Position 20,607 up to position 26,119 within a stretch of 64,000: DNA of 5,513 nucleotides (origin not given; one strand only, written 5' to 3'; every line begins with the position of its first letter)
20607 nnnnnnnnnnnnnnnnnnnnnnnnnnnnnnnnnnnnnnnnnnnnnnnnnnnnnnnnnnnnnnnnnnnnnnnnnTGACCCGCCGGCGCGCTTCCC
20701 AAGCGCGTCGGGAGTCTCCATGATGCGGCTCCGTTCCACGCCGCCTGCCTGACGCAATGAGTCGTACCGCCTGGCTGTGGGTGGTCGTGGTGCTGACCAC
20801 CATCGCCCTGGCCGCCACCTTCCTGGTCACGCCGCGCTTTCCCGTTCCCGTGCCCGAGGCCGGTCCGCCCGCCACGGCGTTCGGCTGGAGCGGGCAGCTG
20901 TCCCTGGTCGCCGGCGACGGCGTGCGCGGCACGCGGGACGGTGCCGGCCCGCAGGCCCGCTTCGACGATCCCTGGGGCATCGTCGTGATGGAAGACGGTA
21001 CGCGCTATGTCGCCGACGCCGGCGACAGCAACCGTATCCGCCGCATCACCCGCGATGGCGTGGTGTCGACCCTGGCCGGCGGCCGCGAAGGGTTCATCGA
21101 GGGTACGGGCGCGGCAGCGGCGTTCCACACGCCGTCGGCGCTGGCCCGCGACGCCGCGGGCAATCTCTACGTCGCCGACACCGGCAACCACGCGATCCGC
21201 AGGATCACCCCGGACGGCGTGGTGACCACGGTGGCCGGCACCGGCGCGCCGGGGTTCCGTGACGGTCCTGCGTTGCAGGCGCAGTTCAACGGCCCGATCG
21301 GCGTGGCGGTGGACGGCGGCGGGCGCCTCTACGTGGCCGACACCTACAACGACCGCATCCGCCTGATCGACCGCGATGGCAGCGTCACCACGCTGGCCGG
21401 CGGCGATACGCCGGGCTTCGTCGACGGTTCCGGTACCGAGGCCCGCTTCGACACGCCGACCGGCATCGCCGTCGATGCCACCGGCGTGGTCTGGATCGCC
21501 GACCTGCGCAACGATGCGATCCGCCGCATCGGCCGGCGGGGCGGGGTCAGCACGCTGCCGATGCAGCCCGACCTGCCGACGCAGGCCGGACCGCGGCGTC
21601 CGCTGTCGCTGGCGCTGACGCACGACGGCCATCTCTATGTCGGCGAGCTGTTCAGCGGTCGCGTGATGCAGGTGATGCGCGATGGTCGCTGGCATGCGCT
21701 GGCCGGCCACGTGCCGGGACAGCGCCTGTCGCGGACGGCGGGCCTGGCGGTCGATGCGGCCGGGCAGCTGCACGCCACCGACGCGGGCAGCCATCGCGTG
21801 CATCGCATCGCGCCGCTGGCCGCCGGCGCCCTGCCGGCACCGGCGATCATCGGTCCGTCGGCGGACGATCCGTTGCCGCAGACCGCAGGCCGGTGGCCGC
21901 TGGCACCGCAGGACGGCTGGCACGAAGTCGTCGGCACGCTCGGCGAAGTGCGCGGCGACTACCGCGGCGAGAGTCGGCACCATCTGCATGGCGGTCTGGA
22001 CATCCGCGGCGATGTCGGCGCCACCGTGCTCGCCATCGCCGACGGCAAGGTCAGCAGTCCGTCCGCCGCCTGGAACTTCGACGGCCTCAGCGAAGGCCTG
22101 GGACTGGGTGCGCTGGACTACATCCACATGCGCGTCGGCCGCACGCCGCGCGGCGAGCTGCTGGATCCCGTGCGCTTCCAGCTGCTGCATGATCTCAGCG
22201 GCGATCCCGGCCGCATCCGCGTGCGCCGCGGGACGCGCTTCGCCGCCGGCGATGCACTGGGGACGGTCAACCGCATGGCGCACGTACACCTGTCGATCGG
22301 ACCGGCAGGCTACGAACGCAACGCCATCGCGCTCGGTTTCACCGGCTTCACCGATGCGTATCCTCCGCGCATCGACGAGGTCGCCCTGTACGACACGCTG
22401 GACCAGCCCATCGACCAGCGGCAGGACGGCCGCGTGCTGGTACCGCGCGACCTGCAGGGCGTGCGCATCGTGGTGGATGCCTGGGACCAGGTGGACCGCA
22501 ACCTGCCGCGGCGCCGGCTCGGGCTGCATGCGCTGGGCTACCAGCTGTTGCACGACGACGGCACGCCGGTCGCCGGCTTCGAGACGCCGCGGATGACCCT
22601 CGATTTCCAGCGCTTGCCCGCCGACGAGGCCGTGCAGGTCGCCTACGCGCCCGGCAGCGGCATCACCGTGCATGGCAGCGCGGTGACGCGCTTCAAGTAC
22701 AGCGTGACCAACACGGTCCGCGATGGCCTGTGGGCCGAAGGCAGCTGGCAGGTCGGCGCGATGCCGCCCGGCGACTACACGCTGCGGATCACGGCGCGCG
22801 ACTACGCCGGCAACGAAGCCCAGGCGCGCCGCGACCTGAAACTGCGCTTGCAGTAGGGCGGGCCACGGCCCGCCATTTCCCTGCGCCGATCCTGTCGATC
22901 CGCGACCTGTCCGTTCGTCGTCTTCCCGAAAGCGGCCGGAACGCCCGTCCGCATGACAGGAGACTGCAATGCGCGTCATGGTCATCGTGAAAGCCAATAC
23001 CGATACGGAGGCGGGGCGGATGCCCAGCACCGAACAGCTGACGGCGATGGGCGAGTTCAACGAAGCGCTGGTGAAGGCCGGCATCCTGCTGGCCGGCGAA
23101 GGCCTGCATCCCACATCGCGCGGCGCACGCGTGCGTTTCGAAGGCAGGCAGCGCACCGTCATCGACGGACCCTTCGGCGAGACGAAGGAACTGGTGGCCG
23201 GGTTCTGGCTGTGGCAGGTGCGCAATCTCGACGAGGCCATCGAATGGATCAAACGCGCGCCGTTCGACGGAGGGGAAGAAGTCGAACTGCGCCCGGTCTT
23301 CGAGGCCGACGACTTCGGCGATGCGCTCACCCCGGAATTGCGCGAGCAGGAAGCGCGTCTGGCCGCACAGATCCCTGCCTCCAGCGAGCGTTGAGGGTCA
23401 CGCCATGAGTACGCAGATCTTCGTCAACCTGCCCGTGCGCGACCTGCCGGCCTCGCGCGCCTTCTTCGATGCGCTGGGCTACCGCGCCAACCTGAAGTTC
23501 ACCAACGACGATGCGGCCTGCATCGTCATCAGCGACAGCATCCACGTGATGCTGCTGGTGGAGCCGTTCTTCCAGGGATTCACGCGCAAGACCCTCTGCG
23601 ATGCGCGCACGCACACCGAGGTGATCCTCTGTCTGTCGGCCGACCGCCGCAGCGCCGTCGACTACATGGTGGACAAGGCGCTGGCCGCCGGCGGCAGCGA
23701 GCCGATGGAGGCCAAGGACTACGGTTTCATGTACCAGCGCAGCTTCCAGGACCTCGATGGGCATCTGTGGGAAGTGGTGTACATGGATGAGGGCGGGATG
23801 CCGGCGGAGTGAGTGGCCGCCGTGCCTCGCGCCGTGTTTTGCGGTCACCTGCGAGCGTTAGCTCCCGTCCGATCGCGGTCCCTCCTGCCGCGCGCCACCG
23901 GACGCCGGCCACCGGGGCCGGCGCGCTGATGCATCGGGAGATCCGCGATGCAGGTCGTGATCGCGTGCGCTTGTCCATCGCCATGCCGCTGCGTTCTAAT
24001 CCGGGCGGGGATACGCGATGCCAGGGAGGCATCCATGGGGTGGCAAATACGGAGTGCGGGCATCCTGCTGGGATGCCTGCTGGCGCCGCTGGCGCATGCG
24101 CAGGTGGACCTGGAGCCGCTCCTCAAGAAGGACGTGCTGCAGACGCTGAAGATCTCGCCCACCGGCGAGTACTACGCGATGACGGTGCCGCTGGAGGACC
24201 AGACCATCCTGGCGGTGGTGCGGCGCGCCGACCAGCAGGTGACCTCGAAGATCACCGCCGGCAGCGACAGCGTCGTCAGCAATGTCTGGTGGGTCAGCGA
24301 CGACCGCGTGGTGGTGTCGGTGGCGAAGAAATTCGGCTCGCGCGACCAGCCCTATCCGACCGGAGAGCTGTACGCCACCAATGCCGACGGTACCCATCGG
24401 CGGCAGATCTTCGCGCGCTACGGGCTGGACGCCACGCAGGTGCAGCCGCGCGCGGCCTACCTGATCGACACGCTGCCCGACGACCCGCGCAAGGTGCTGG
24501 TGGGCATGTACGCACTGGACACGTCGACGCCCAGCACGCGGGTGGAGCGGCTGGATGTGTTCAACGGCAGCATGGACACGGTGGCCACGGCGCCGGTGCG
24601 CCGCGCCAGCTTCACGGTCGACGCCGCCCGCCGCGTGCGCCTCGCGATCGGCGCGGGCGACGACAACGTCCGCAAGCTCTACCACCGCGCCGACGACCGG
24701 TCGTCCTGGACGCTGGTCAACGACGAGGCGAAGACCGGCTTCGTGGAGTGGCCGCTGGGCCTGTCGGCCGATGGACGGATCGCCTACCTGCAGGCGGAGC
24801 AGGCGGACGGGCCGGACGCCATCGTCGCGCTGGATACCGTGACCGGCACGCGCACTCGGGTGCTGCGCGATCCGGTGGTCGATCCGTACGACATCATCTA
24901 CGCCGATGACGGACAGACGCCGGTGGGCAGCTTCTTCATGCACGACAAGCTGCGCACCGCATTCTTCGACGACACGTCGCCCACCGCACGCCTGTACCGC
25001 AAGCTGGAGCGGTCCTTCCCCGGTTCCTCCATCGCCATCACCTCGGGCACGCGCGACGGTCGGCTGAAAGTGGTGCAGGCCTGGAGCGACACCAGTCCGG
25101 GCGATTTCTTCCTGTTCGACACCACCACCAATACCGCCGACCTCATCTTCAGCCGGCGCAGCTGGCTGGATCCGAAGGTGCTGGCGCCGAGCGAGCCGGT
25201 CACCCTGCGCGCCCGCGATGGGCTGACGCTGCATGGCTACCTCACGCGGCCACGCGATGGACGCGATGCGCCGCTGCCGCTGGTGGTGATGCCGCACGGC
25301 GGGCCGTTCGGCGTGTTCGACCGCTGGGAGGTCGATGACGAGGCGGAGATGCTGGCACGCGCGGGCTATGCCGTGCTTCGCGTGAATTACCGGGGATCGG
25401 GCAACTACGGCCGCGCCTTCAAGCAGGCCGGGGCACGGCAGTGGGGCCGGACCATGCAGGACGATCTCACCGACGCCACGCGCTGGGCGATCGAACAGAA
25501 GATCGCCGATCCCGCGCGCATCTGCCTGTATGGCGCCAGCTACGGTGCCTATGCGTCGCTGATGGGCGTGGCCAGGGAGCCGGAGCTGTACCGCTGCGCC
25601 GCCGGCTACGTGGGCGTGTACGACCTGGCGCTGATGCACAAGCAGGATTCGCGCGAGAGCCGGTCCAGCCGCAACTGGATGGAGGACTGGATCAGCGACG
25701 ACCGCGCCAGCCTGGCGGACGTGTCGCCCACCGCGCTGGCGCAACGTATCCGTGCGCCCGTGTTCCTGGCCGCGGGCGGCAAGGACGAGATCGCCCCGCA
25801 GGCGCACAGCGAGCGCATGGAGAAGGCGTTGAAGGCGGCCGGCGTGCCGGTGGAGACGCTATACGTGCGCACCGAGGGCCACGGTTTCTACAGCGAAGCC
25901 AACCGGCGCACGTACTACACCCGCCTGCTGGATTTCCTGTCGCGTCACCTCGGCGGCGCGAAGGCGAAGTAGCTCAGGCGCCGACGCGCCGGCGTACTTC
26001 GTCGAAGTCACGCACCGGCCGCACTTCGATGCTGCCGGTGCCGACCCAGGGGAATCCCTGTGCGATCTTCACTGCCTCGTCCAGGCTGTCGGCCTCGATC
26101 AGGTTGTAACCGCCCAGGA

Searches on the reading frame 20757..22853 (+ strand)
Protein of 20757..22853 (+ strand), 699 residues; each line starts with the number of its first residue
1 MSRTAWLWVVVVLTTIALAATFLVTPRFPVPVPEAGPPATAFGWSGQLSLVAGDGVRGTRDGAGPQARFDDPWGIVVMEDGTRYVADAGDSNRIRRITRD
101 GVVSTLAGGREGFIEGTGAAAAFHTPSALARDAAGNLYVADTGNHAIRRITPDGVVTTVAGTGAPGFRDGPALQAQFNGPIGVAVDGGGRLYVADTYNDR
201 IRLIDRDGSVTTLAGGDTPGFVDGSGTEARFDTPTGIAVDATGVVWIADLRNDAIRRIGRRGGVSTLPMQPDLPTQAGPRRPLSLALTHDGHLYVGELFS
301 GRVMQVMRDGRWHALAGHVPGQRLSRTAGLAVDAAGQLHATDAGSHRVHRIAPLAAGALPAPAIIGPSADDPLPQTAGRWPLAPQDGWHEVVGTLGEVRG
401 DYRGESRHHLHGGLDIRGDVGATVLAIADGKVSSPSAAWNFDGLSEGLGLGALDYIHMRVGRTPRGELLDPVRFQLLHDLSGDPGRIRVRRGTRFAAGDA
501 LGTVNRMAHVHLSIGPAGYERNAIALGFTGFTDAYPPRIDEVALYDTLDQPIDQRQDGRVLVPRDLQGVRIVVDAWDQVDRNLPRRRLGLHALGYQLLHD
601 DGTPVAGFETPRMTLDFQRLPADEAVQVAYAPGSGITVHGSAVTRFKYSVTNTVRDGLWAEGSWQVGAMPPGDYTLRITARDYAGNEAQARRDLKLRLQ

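Call 17: search_protein_families(library=pfam, proteins=[window:20757-22853:+], max_evalue=0.001)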
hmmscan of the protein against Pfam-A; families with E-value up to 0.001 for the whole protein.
window:20757-22853:+ (699 aa): 6 families
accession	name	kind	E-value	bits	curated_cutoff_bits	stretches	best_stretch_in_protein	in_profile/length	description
PF01436.27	NHL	-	2.3e-27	94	20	2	177-201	1-25/28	NHL repeat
PF25021.1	TEN_NHL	-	2.9e-21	76.3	27.1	1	170-216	134-178/357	Teneurin NHL domain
PF24684.1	Vgb_lyase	-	4.3e-13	49.2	50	1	71-212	98-215/290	Virginiamycin B lyase family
PF08450.18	SGL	-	2.5e-11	44.1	26.3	1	188-264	145-216/246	SMP-30/Gluconolactonase/LRE-like region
PF13449.12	Phytase-like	-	4e-07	30.6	27.6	0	66-103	65-100/284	Esterase-like activity of phytase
PF02393.21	US22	-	0.00021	21.8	35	0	289-353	46-107/124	US22 like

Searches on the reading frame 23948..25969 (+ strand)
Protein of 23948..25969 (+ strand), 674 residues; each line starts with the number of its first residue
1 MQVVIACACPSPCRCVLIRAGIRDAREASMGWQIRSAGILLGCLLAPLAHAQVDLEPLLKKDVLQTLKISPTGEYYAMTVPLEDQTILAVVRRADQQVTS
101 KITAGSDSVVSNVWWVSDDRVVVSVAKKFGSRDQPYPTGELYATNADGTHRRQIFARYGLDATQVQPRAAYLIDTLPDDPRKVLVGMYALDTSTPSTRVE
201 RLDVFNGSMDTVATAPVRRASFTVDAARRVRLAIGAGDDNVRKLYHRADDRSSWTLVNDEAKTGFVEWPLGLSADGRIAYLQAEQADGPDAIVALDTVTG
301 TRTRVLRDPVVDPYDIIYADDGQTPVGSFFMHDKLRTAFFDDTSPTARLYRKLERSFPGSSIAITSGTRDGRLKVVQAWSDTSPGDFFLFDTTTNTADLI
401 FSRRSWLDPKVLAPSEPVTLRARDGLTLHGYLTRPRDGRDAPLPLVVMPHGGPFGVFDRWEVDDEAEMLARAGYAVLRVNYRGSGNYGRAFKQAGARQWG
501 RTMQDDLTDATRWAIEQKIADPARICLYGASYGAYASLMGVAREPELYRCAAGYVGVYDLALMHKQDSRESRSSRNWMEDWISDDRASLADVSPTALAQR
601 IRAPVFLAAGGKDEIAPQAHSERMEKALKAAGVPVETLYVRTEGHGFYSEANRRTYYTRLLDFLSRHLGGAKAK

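Call 43: search_protein_families(library=pfam, proteins=[window:23948-25969:+], max_evalue=0.0001)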
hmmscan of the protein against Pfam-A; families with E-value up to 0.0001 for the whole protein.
window:23948-25969:+ (674 aa): 7 families
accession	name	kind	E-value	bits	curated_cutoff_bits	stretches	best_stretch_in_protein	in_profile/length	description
PF00326.27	Peptidase_S9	-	3.8e-45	154.4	22.6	1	460-670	1-212/213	Prolyl oligopeptidase family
PF02129.25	Peptidase_S15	-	1.3e-13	51.6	23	1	424-560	1-132/262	X-Pro dipeptidyl-peptidase (S15 family)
PF20434.5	BD-FAE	-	3.3e-11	43.6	26.8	1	439-628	9-215/215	BD-FAE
PF01738.24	DLH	-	1.3e-10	41.7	21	1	430-655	3-196/217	Dienelactone hydrolase family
PF00561.26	Abhydrolase_1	-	5.3e-08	33.3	25.8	0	444-547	1-93/245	alpha/beta hydrolase fold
PF12146.15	Hydrolase_4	-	1e-07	31.9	27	0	463-546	21-99/239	Serine aminopeptidase, S33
PF07859.19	Abhydrolase_3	-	2.8e-07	30.9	25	1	503-648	48-209/210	alpha/beta hydrolase fold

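Call 67: search_protein_families(library=ncbifam, proteins=[window:23948-25969:+], max_evalue=0.00001)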
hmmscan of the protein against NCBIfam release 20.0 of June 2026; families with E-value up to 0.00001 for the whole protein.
window:23948-25969:+ (674 aa): 5 families
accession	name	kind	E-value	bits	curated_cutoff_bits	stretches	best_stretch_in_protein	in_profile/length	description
NF033523.0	lasso_peptidase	equivalog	8.6e-16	57.8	400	1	382-668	344-637/638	Atxe2 family lasso peptide isopeptidase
NF053518.1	DipepPtdsDpp5Prph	equivalog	8.5e-12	44.4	900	1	441-668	423-654/655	dipeptidyl-peptidase Dpp5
NF007857.0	PRK10566.1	equivalog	1.8e-10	41.1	201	1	434-637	18-221/249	esterase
NF047920.1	lactonase_UilS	equivalog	8.6e-10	38.8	400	1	440-547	21-122/285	UilS family quorum-quenching N-acyl-homoserine lactonase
NF050058.1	e_dPHAscl_type1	hypoth_equivalog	5e-08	32.8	150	1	435-637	15-214/276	extracellular catalytic domain type 1 short-chain-length polyhydroxyalkanoate depolymerase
